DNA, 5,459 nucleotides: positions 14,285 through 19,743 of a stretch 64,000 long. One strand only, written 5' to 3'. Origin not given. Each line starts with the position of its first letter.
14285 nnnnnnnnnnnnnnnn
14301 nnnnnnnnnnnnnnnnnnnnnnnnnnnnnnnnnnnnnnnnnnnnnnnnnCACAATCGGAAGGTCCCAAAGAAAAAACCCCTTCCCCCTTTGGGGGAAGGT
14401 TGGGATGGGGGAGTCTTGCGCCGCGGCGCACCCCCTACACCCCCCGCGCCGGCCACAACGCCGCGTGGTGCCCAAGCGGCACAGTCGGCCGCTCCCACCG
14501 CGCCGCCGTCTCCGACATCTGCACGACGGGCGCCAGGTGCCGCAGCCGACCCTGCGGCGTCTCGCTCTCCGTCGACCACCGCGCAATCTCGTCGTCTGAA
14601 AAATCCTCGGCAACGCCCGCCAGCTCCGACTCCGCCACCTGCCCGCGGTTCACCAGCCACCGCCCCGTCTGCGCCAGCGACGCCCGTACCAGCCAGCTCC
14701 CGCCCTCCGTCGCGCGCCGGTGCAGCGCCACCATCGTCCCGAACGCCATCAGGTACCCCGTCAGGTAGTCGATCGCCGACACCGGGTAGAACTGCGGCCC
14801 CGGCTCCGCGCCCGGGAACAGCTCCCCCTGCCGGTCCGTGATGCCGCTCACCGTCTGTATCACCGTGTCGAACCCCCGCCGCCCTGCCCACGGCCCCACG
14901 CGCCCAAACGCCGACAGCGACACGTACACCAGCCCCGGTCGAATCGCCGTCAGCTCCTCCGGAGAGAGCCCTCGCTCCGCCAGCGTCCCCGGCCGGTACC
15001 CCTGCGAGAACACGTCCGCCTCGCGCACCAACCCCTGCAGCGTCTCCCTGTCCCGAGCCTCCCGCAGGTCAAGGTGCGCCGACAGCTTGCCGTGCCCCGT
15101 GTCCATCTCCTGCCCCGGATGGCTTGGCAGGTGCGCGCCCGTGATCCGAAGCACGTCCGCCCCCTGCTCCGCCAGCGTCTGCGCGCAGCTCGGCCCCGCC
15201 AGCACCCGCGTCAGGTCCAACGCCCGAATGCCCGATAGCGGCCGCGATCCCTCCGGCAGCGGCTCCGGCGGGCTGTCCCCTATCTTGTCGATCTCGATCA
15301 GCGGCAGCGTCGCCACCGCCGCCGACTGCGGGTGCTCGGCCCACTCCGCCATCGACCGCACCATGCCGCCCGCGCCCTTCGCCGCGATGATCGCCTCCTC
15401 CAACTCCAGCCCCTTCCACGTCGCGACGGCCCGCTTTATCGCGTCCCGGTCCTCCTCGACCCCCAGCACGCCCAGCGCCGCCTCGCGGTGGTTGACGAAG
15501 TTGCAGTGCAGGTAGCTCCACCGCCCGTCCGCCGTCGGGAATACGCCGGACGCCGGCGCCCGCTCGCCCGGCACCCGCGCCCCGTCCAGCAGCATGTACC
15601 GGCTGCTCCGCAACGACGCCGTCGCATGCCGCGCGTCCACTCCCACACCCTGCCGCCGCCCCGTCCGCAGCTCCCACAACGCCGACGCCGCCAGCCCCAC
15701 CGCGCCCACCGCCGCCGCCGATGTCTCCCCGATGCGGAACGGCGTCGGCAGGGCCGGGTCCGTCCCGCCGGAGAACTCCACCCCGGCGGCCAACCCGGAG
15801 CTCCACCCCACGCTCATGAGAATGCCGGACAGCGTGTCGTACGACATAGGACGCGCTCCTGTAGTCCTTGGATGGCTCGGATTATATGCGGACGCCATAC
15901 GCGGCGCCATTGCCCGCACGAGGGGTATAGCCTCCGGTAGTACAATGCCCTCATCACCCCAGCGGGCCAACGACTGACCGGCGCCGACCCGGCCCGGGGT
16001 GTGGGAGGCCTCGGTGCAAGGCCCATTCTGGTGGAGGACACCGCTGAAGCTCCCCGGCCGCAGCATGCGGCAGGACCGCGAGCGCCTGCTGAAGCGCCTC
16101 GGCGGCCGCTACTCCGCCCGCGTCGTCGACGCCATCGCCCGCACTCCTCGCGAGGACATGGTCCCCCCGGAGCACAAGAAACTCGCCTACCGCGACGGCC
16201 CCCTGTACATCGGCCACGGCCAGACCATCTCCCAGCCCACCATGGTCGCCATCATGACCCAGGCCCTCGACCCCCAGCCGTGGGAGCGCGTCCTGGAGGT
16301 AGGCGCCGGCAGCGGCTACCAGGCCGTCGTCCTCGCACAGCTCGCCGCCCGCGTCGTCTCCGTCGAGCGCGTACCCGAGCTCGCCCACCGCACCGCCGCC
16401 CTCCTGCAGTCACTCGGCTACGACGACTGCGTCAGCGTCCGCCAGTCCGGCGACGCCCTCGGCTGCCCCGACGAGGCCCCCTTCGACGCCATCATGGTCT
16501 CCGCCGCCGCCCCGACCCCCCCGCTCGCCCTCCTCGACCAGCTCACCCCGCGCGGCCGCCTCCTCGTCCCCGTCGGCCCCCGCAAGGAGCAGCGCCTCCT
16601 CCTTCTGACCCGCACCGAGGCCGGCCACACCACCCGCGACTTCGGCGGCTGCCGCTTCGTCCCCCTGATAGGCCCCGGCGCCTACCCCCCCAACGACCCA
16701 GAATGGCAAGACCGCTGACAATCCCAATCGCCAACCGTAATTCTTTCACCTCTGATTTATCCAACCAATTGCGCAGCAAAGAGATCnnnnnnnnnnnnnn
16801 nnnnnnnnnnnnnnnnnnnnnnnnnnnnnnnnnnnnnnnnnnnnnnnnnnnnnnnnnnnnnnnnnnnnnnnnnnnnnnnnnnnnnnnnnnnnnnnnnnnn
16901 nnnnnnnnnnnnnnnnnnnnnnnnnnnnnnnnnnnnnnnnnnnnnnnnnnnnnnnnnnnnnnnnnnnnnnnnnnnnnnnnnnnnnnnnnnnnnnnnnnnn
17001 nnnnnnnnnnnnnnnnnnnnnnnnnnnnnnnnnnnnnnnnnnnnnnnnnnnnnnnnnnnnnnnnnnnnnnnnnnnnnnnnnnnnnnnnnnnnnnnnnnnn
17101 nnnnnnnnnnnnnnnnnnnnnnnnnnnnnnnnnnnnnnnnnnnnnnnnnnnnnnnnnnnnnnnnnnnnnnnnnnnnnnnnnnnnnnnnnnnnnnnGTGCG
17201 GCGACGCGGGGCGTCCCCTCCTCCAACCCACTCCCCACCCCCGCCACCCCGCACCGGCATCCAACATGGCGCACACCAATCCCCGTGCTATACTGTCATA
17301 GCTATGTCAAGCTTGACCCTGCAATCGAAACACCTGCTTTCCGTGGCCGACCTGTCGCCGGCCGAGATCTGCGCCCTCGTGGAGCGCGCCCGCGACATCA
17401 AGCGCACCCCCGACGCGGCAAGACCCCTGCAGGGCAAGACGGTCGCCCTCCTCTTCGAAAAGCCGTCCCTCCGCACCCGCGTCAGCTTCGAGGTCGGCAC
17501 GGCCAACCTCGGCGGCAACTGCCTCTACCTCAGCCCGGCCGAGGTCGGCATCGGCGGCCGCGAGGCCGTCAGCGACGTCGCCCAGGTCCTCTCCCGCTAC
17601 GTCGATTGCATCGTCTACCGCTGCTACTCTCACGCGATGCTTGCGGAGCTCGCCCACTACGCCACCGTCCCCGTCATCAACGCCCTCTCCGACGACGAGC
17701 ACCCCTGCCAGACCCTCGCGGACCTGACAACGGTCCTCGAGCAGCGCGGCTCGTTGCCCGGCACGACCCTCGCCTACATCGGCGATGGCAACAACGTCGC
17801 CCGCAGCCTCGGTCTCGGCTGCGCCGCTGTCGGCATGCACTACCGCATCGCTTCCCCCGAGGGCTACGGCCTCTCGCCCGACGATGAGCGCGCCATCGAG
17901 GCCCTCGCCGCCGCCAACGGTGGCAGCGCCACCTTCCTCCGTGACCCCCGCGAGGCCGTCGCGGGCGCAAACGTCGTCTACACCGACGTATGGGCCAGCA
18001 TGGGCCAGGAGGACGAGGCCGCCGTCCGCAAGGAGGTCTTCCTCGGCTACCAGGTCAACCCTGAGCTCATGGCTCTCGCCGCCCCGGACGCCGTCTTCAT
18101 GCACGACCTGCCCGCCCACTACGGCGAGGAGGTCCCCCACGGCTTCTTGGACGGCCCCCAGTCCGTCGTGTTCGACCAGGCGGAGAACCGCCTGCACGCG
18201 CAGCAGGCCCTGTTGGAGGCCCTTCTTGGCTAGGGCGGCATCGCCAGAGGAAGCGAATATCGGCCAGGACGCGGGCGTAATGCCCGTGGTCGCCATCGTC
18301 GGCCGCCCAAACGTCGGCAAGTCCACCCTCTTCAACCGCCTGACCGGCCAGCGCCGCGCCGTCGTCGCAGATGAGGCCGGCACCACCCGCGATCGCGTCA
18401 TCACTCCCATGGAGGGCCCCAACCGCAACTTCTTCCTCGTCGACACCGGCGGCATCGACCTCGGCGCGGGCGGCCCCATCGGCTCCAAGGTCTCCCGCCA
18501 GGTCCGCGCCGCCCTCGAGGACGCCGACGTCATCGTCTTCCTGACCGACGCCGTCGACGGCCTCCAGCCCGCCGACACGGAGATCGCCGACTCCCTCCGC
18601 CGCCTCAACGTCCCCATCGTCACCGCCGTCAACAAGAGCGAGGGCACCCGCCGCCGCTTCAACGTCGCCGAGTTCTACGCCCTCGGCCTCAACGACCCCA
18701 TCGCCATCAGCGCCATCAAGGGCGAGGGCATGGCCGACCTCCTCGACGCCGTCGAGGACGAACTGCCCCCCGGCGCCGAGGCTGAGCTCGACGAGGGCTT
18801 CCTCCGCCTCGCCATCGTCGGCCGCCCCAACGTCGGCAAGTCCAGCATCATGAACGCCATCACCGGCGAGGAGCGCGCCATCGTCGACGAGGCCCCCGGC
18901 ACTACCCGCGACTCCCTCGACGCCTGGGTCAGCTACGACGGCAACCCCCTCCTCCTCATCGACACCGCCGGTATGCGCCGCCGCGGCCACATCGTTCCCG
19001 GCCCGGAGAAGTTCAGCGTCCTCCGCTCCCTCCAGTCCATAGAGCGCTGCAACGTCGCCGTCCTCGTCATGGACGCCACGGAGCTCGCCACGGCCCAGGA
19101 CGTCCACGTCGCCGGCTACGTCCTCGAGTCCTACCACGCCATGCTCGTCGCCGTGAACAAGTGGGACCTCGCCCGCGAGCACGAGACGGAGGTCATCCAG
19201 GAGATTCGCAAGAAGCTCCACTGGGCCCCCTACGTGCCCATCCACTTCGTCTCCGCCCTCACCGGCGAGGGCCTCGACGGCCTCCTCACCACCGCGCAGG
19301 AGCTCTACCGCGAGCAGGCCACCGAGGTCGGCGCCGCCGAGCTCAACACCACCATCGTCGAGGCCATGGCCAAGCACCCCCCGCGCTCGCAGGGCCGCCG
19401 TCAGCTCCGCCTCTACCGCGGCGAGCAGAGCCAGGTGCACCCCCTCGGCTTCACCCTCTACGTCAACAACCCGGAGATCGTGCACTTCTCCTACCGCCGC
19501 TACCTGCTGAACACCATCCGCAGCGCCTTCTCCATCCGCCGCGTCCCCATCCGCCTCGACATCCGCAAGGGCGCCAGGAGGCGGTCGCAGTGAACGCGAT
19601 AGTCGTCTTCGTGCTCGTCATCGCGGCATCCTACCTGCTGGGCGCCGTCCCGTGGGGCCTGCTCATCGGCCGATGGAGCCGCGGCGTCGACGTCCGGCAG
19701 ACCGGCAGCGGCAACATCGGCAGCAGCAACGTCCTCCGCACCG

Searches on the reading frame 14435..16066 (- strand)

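Call 27: search_protein_families(library=ncbifam, proteins=[window:14435-16066:-], max_evalue=0.00001)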
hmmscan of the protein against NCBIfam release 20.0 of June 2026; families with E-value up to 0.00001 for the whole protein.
window:14435-16066:- (543 aa): 6 families
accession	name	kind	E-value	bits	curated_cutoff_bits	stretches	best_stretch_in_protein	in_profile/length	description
NF052585.1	SucGlutTfsCaiB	equivalog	2.3e-24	85.7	750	2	323-421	72-168/394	succinate--glutarate CoA-transferase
NF008511.0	PRK11430.1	equivalog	1.1e-22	80.7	522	1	275-452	8-192/381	CoA:oxalate CoA-transferase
NF041294.1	Scnl_mescCoAtase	equivalog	2.8e-22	79.4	700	1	277-462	4-204/381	succinyl-CoA:mesaconate CoA-transferase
NF003809.0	PRK05398.1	subfamily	1.1e-21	77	442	1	274-465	2-201/416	formyl-CoA transferase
TIGR03253.1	oxalate_frc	equivalog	9.7e-19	67.3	504.2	1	275-464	2-199/416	formyl-CoA transferase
NF002914.1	PRK03525.1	equivalog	1.3e-10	40.8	413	1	276-455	9-189/400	L-carnitine CoA-transferase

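Call 73: search_protein_families(library=pfam, proteins=[window:14435-16066:-], max_evalue=0.001)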
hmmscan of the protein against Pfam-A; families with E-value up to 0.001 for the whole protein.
window:14435-16066:- (543 aa): 1 family
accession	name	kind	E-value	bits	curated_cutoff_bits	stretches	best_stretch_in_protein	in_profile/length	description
PF02515.22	CoA_transf_3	-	2.2e-52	178.8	23.3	1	277-473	1-204/366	CoA-transferase family III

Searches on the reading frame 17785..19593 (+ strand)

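Call 27: search_protein_families(library=ncbifam, proteins=[window:17785-19593:+], max_evalue=0.00001)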
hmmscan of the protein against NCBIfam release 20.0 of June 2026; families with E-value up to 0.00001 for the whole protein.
window:17785-19593:+ (602 aa): 27 families (the best 25 are shown)
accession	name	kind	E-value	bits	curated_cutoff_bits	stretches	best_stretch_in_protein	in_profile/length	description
TIGR03594.1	GTPase_EngA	equivalog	1.4e-146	488.9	306.7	1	167-594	1-432/432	ribosome biogenesis GTPase Der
NF002828.0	PRK03003.1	equivalog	4.3e-110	368.5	631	1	161-600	35-473/477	ribosome biogenesis GTPase Der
NF007071.0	PRK09518.1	equivalog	1e-109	368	953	1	163-599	268-703/706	bifunctional cytidylate kinase/GTPase Der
NF000908.1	PRK00089.1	equivalog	9.9e-54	182.6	237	2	168-331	5-171/291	GTPase Era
NF003661.0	PRK05291.1-3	equivalog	7.3e-51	173.9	380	2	335-519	213-381/448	tRNA uridine-5-carboxymethylaminomethyl(34) synthesis GTPase MnmE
TIGR03918.1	GTP_HydF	equivalog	5.6e-48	163.7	325.55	2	164-330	5-170/392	[FeFe] hydrogenase H-cluster maturation GTPase HydF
TIGR00450.1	mnmE_trmE_thdF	equivalog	1.2e-46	159.7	252.6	2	334-470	205-333/446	tRNA uridine-5-carboxymethylaminomethyl(34) synthesis GTPase MnmE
TIGR00231.1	small_GTP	domain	1.4e-46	158.3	42.5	2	168-324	5-163/164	GTP-binding protein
TIGR00436.1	era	equivalog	9.6e-40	136.6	116.25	2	169-331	3-167/270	GTPase Era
TIGR03596.1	GTPase_YlqF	equivalog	2.3e-29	102.7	208.2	2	235-476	10-241/276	ribosome biogenesis GTPase YlqF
TIGR00437.1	feoB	equivalog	4.6e-25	88.4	315.65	2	346-506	1-152/594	ferrous iron transport protein B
TIGR03598.1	GTPase_YsxC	equivalog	9.4e-23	80.9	124.45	2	340-501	19-182/186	ribosome biogenesis GTP-binding protein YihA/YsxC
TIGR03156.1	GTP_HflX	equivalog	1.2e-20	73.8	216.75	2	166-326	189-350/351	GTPase HflX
NF008955.0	PRK12297.1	equivalog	1.3e-19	70.4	406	2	343-519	163-339/429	GTPase ObgE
NF003255.0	PRK04213.1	equivalog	6.9e-16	58.2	164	0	165-225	8-63/204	GTP-binding protein EngB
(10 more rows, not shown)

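Call 73: search_protein_families(library=pfam, proteins=[window:17785-19593:+], max_evalue=0.001)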
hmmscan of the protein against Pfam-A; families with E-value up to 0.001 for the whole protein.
window:17785-19593:+ (602 aa): 16 families
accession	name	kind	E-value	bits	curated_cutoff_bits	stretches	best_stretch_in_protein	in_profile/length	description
PF01926.29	MMR_HSR1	-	5.2e-53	178.4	21.9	2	169-284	2-113/113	50S ribosome-binding GTPase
PF02421.24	FeoB_N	-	7.7e-27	94.2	27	2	341-502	2-154/156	Ferrous iron transport protein B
PF00009.33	GTP_EFTU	-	4.2e-23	82.4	26.5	2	405-506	77-184/188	Elongation factor Tu GTP binding domain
PF14714.11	KH_dom-like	-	1.2e-20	74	27.3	1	517-594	4-81/81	KH-domain-like of EngA bacterial GTPase enzymes, C-terminal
PF00350.29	Dynamin_N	-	1.3e-09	38.8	27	0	342-374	1-33/168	Dynamin family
PF03193.22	RsgA_GTPase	-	2.1e-08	34.6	30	0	168-224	108-168/174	RsgA GTPase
PF10662.15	PduV-EutP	-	1.5e-07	31.7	21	0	243-323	60-141/143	Ethanolamine utilisation - propanediol utilisation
PF00005.33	ABC_tran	-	5.9e-06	27.4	25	0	168-192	13-37/137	ABC transporter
PF00071.28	Ras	-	6.4e-05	23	21.6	0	342-501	2-153/162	Ras family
PF03308.22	MeaB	-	7e-05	22.4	23.1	0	159-188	26-55/273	Methylmalonyl Co-A mutase-associated GTPase MeaB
PF02492.25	cobW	-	0.00011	22.3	20.7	0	413-478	106-172/180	CobW/HypB/UreG, nucleotide-binding domain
PF05621.17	TniB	-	0.00019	21.3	22.4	0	165-206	34-73/189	Bacterial TniB protein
PF19275.4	HflX_C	-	0.00023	21.6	26.4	0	303-327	10-34/102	HflX C-terminal domain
PF08477.19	Roc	-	0.00029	21.5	27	0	169-190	2-23/119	Ras of Complex, Roc, domain of DAPkinase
PF04548.22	AIG1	-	0.0003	20.6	27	0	341-447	2-108/212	AIG1 family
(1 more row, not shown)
